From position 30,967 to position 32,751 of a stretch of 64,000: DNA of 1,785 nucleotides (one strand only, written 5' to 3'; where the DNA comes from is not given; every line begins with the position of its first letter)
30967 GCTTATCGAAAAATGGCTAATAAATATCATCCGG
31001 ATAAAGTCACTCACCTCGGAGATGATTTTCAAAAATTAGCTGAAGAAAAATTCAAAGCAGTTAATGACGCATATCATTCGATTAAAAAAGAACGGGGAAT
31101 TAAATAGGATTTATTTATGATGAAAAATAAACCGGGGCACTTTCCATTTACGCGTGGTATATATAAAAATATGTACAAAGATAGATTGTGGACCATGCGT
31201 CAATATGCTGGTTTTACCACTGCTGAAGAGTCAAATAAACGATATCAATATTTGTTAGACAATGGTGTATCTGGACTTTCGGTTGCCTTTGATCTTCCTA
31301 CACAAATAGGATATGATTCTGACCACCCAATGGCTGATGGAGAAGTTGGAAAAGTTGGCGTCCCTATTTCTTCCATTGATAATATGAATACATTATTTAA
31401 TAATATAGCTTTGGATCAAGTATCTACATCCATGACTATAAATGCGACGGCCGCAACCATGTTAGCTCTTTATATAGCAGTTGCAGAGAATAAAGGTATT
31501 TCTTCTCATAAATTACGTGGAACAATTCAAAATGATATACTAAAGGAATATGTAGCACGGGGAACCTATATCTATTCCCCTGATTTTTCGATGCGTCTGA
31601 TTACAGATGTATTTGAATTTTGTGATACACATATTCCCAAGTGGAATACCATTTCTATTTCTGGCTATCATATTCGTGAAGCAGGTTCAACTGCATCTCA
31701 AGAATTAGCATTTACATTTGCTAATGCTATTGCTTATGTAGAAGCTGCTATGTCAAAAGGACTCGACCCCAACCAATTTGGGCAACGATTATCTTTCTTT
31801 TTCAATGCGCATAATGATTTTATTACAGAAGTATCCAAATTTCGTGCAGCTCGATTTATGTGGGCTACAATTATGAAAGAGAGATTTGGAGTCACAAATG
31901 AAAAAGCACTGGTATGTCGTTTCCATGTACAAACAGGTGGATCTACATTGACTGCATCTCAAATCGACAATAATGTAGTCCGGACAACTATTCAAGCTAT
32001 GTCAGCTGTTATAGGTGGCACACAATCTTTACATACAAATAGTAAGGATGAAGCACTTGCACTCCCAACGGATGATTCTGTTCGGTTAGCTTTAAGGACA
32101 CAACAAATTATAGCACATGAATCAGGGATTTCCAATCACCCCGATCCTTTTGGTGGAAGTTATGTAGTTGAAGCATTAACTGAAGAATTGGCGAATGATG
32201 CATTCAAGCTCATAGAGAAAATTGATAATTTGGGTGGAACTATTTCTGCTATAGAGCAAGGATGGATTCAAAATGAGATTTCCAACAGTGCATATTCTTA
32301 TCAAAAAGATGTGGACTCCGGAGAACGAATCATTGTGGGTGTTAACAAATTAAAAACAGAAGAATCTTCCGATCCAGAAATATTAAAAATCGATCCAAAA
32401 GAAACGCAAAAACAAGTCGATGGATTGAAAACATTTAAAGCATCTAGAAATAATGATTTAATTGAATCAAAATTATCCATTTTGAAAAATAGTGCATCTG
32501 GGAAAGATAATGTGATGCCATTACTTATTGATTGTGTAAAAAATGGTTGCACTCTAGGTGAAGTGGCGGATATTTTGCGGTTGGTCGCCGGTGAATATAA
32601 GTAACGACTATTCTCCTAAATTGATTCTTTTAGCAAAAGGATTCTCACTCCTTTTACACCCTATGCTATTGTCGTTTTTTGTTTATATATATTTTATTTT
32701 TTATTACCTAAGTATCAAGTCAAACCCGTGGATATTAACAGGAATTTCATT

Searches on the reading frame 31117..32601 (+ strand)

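Call 71: search_protein_families(library=pfam, proteins=[window:31117-32601:+], max_evalue=0.0001)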
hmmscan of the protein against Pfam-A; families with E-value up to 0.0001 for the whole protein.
window:31117-32601:+ (495 aa): 1 family
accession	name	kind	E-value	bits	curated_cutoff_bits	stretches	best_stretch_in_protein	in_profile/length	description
PF01642.28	MM_CoA_mutase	-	7.2e-209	695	22.1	1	3-492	25-512/512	Methylmalonyl-CoA mutase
